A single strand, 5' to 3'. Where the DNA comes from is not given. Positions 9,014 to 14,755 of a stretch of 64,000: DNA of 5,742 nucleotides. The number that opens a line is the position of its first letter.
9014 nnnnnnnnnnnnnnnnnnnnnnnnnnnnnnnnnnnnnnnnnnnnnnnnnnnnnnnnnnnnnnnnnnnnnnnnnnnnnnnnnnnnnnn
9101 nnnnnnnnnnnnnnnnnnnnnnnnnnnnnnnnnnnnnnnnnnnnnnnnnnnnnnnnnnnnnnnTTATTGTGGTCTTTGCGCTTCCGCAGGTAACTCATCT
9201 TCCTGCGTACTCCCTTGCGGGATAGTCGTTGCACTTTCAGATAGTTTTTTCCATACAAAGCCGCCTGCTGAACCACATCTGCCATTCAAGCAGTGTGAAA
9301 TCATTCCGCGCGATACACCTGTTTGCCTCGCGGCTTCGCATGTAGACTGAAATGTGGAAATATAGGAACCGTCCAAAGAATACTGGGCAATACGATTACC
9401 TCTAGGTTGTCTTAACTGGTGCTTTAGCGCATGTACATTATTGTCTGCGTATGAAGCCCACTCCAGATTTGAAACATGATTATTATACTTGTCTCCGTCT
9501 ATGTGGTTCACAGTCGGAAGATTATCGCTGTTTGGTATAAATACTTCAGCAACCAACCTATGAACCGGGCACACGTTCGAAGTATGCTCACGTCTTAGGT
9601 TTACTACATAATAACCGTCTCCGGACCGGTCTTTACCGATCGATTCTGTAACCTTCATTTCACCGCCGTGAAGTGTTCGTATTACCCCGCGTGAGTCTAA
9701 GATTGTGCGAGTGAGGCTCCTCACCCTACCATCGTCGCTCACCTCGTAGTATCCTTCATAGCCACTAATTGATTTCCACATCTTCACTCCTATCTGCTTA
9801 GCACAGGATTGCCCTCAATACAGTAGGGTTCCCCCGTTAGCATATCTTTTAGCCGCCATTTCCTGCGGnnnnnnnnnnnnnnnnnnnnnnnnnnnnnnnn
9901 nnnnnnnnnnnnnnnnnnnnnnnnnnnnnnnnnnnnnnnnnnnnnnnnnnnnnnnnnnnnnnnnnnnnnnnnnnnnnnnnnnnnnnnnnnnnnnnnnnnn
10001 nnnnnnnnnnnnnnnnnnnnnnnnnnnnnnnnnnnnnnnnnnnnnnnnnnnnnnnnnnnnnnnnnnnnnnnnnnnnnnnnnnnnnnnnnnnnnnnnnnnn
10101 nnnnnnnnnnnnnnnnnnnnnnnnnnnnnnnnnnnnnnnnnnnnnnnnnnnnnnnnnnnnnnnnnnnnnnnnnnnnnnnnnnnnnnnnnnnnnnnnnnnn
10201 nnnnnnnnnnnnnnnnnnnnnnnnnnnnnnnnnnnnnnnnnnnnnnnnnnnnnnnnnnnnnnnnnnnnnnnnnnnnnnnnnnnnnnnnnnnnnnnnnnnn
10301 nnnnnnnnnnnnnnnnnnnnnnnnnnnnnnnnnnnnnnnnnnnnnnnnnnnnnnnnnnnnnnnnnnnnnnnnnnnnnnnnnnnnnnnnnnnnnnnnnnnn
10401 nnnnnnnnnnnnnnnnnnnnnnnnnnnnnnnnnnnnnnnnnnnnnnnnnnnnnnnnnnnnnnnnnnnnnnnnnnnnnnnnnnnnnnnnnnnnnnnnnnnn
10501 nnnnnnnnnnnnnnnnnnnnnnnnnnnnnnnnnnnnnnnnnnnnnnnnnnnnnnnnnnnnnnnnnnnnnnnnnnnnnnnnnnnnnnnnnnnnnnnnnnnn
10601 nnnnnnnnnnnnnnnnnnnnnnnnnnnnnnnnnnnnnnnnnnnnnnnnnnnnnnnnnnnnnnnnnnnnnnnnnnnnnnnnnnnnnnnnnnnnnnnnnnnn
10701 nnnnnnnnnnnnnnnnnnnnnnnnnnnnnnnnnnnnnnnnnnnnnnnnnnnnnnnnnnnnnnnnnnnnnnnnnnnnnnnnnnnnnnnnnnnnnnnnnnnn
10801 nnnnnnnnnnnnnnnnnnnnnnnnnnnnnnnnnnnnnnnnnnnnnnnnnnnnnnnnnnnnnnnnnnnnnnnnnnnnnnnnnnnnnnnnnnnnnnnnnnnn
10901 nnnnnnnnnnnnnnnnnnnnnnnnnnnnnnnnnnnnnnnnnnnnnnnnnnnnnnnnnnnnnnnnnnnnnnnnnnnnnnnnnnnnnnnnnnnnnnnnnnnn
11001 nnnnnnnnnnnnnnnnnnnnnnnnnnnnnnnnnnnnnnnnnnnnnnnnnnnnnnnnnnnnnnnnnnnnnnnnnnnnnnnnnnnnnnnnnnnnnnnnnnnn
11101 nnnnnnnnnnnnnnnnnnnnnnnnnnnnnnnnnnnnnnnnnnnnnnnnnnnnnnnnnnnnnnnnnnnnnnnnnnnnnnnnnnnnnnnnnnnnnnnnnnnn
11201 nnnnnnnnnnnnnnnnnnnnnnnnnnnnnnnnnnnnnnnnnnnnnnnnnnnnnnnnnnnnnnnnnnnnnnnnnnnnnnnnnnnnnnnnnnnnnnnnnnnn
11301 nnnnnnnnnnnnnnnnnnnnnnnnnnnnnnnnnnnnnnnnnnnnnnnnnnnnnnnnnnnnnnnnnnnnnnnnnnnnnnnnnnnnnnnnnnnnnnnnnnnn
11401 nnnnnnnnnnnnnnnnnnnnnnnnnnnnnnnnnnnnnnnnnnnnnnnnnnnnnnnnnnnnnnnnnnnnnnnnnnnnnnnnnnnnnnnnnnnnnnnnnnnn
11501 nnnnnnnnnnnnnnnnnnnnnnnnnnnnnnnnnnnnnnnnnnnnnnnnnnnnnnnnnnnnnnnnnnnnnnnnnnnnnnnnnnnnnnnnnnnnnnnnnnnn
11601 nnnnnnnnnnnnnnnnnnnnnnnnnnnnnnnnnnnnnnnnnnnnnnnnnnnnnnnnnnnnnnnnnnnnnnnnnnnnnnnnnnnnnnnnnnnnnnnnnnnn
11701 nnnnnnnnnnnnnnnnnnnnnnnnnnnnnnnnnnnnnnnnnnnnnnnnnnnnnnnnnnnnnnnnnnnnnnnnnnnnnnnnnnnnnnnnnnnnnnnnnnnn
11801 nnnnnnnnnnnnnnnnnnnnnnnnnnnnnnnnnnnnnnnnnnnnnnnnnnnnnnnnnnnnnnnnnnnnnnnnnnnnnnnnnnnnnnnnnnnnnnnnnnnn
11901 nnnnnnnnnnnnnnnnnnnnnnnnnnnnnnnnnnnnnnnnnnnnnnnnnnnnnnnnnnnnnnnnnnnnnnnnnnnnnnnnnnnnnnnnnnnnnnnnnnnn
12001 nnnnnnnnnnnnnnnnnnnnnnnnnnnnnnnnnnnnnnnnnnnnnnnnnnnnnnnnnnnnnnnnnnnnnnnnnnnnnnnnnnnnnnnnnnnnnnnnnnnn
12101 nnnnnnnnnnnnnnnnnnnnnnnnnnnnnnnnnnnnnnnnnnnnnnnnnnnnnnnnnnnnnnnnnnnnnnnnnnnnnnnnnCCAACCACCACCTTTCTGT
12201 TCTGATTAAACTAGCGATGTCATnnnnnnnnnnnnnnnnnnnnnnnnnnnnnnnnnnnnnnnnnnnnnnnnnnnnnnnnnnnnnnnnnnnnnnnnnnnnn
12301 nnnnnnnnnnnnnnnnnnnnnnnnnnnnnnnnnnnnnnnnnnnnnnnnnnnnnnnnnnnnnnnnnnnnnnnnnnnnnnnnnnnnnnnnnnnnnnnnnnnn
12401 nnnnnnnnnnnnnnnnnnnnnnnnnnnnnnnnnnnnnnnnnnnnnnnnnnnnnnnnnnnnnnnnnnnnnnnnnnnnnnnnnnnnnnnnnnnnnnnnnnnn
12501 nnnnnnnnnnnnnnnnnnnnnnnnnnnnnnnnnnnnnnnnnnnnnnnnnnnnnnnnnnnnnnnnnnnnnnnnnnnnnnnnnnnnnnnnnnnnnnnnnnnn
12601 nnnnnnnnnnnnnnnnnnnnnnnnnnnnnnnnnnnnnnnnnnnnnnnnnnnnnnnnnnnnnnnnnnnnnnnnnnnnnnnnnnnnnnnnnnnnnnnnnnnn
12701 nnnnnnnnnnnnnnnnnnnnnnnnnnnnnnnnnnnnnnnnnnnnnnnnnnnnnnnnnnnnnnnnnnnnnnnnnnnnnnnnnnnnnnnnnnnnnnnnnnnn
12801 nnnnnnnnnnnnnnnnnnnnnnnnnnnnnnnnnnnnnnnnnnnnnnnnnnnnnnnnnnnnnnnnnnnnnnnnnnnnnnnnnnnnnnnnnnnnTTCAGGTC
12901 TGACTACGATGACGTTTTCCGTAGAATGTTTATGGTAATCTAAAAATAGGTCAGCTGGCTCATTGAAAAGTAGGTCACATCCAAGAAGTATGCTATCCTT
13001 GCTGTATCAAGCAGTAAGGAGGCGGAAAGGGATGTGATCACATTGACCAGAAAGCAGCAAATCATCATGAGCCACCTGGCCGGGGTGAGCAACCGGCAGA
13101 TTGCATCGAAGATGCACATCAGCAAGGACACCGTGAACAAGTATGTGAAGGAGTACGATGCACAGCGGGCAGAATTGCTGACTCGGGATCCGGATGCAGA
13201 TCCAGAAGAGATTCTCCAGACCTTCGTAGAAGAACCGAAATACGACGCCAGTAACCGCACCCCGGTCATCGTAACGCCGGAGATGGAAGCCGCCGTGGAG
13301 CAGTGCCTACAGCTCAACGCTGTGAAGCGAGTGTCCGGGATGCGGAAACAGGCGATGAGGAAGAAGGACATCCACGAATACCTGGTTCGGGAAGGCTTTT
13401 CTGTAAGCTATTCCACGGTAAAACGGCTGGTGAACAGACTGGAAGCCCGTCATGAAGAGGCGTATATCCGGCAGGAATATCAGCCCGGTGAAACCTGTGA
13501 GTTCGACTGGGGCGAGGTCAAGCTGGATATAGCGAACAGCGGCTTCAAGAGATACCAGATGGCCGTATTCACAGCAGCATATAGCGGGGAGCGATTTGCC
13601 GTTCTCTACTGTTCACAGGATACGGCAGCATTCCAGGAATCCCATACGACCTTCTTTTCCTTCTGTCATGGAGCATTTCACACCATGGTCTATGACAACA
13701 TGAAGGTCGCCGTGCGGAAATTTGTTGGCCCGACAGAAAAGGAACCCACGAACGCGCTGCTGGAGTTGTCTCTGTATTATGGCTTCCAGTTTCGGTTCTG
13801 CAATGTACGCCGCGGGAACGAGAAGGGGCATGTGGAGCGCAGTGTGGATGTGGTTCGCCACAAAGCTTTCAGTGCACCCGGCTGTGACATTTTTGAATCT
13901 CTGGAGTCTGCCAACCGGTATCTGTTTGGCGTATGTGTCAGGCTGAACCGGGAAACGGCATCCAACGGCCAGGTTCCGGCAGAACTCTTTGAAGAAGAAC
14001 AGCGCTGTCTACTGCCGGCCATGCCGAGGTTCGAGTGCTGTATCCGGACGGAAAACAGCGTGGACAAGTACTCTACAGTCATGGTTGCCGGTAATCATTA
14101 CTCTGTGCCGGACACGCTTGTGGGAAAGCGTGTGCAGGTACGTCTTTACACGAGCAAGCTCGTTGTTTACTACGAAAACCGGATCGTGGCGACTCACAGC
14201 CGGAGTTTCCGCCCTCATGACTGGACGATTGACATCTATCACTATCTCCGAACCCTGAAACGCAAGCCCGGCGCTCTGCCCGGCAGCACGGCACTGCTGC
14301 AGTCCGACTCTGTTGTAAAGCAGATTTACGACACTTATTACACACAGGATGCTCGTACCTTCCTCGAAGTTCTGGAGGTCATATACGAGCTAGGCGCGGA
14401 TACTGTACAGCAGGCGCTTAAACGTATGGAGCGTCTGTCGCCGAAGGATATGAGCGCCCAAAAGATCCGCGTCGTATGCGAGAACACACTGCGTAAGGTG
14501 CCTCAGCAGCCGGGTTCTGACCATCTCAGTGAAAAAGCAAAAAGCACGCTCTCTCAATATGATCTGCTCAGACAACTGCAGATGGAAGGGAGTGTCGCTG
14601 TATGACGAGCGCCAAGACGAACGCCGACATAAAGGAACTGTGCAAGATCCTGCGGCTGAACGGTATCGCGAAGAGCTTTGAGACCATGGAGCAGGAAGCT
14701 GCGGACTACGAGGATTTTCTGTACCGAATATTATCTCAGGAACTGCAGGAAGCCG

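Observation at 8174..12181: dnaE interrupted inside a conserved motif by an ~0.8 kb element encoding an HNH homing endonuclease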

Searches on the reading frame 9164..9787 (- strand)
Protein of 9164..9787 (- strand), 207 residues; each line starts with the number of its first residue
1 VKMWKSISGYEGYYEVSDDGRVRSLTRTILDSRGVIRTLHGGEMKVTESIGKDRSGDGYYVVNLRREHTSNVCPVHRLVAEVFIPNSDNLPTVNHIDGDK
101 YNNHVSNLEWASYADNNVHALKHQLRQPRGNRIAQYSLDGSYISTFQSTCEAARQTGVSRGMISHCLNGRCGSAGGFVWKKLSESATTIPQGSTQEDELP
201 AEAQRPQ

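Call 5: search_protein_families(library=pfam, proteins=[window:9164-9787:-], max_evalue=0.01)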
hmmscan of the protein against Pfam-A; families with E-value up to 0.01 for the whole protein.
window:9164-9787:- (207 aa): 4 families
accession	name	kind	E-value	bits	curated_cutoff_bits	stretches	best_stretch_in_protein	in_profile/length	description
PF07463.16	NUMOD4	-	1.7e-12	47.8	23.4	1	4-65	3-49/49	NUMOD4 motif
PF22083.2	I-HmuI_NUMOD-like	-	2.3e-08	33.9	27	1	144-179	10-45/46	DNA endonuclease I-HmuI-like, NUMOD-like domain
PF13392.12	HNH_3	-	1.2e-06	28.5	24.8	1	75-117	3-45/46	HNH endonuclease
PF07453.19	NUMOD1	-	0.00018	22.1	22.8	1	134-167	4-37/37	NUMOD1 domain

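Call 12: search_dna_similar(query=window:9164-9787:-, collection=phages, mode=protein, max_rows=25)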
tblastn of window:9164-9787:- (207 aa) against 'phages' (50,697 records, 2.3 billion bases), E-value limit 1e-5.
Records with a match: 2555; places in all: 3492; records where one place covers at least 80% of the query: 991.
Best place of each record, by identity: 60-80% 20; <60% 2535.
By first word of the organism name: Staphylococcus 325; Lactococcus 241; Enterococcus 237; Escherichia 199; Bacillus 181; Mycobacterium 151; Salmonella 133; Streptococcus 91; Vibrio 80; Lactobacillus 72; and 96 more.
By host as written in the record: - 315; Lactococcus lactis 159; Mycobacterium smegmatis mc2 155 99; Staphylococcus aureus 91; Escherichia coli 86; Enterococcus faecalis 57; Flavobacterium columnare 56; Gordonia terrae 3612 52; and 642 more.
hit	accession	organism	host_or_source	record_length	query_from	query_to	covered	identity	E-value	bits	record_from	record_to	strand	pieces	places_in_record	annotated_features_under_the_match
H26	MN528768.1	Lactococcus phage P596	Lactococcus lactis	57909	4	180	86%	43.3%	2e-28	117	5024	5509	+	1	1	HNH homing endonuclease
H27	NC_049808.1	Lactococcus phage P596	Lactococcus lactis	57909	4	180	86%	43.3%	2e-28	117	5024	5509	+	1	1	HNH endonuclease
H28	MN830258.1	Lactobacillus phage JNU_P9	Lactobacillus paracasei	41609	2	180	86%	41.1%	7e-27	112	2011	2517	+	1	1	endonuclease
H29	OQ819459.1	Enterococcus phage PEF9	Enterococcus faecalis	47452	2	184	88%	40.1%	3e-25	107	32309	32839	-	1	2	HNH homing endonuclease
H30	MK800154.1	Enterococcus phage Entf1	Enterococcus faecalis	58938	2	184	88%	40.1%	3e-25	107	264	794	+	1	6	NUMOD4 motif family protein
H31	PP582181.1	Enterococcus phage vB_Efs10_KEN05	Enterococcus faecalis 6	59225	2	184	88%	39.7%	1e-27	115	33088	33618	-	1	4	HNH endonuclease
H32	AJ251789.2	Lactobacillus phage A2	Lactobacillus casei ATCC 393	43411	2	177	85%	41.2%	2e-26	111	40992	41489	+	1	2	putative endodeoxyribonuclease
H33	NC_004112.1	Lactobacillus phage A2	Lactobacillus casei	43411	2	177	85%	41.2%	2e-26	111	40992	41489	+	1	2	HNH endonuclease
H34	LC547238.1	Enterococcus phage phiM1EF2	Entercoccus fecalis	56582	4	184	87%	40.0%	2e-25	108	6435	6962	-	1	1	putative HNH homing endonuclease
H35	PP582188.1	Enterococcus phage vB_Efs19_KEN17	Enterococcus faecalis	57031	4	184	87%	40.0%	2e-25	108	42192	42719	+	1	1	HNH endonuclease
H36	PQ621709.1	Streptococcus phage Pika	Streptococcus equinus MEM36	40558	4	180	86%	40.5%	3e-30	122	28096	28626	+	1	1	HNH endonuclease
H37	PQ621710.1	Streptococcus phage PYS40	Streptococcus equinus MEM35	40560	4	180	86%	40.5%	3e-30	122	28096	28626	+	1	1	HNH endonuclease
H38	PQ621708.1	Streptococcus phage Bsingle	Streptococcus equinus MEM36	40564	4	180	86%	40.5%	3e-30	122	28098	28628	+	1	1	HNH endonuclease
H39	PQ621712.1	Streptococcus phage PY1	Streptococcus equinus MEM7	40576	4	180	86%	40.5%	3e-30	122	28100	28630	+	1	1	HNH endonuclease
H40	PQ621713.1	Streptococcus phage PY2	Streptococcus equinus MEM7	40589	4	180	86%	40.5%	3e-30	122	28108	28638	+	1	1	HNH endonuclease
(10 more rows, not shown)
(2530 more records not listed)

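Call 14: find_related_loci(query=window:9164-9787:-, collection=viral_contigs, flank=3000)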
Query window:9164-9787:- (207 aa) in viral_contigs; peptide patterns used: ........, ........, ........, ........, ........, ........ (x = any residue, [..] = any of these).
26 stretches matched a pattern; 25 encode a relative of the query (tblastn E <= 1e-3); 25 distinct loci.
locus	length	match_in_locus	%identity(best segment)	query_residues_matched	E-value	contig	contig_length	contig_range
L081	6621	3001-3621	64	3-206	2e-88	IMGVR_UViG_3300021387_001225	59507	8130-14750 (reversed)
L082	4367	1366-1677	42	4-120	1e-20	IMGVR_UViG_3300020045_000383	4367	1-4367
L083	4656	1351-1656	39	14-134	4e-20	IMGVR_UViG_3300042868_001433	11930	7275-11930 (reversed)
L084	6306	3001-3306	39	14-134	5e-20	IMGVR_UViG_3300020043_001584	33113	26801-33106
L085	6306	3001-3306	39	14-134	6e-20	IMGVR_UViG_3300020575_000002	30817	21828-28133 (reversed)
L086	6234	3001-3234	49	57-134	6e-19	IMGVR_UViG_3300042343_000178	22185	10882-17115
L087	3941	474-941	35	2-170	2e-18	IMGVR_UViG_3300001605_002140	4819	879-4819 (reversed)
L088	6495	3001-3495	31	5-171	8e-18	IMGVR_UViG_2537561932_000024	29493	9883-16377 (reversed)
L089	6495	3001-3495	31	5-171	8e-18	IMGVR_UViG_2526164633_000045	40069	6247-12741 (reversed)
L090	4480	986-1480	31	5-171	7e-18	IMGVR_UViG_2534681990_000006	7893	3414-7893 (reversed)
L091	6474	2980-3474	31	5-171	8e-18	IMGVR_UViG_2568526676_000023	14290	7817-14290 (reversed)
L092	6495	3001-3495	31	5-171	8e-18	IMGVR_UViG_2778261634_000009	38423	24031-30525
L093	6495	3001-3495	31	5-171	8e-18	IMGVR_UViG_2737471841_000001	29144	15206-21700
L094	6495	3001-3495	31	5-171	1e-17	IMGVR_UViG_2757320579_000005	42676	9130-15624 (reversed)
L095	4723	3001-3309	43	45-131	1e-17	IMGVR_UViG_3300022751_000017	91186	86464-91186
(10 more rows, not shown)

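Call 41: search_solved_structures(query=window:9164-9781:-, max_evalue=0.01, show_alignments=1)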
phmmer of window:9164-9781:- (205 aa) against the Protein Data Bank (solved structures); distinct sequences matched with E-value up to 0.01: 1.
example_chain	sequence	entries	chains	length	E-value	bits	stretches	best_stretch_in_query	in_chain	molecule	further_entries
1u3e_M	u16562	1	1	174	2.1e-10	44.1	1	2-175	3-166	HNH homing endonuclease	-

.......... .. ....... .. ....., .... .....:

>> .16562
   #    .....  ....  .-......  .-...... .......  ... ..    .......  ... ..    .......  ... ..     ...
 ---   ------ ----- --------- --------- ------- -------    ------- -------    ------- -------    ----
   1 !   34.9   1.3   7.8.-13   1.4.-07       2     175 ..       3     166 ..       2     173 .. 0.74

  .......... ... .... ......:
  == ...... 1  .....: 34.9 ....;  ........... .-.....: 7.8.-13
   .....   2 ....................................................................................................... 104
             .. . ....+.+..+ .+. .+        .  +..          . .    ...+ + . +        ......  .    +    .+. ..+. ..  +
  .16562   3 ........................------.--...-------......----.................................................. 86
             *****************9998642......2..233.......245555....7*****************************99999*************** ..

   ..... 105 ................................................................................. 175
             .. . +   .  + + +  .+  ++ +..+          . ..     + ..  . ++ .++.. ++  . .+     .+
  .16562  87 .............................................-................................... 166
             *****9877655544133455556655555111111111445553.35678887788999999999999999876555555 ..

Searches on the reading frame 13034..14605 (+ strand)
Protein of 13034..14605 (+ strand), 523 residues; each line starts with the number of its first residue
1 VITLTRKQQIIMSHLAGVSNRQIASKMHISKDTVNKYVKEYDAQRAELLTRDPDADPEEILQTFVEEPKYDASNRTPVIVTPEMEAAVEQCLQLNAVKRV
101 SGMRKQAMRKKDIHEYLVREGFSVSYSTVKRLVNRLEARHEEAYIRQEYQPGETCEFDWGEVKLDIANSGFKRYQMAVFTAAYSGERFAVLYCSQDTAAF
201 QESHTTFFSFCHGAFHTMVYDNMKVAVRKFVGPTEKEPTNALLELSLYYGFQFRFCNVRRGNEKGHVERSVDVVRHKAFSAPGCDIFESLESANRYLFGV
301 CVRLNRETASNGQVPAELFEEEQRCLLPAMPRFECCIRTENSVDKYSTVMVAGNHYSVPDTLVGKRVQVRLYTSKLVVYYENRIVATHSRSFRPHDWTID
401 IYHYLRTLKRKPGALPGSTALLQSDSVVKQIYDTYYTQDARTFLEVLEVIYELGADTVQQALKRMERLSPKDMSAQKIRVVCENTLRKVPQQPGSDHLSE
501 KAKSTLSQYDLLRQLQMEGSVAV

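Call 57: search_protein_families(library=pfam, proteins=[window:13034-14605:+], max_evalue=0.001)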
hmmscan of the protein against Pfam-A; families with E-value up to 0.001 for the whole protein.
window:13034-14605:+ (523 aa): 10 families
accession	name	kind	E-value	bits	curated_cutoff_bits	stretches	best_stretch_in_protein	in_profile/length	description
PF22483.2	Mu-transpos_C_2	-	7.4e-19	67.7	27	1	327-400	1-73/73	Mu transposase, C-terminal domain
PF13384.12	HTH_23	-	6.2e-08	32.7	24.6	1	4-47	4-47/50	Homeodomain-like domain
PF13518.12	HTH_28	-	9.3e-08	32.5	25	1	6-49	1-44/52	Helix-turn-helix domain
PF13551.12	HTH_29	-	1.9e-07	31.5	28.1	1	8-50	2-45/64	Winged helix-turn helix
PF00196.25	GerE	-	4.5e-06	26.6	23.5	1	4-39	3-39/57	Bacterial regulatory proteins, luxR family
PF00665.32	rve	-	8.8e-06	26.4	32.6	1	149-259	2-100/102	Integrase core domain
PF13412.12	HTH_24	-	9.7e-05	22.3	21.9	0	16-40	16-40/48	Winged helix-turn-helix DNA-binding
PF07900.17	DUF1670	-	0.00022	21.1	25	1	3-51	149-195/220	Protein of unknown function (DUF1670)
PF08281.18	Sigma70_r4_2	-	0.00024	21.1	25.7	1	8-38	17-47/54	Sigma-70, region 4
PF12802.13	MarR_2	-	0.00095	19.7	27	0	18-44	21-47/61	MarR family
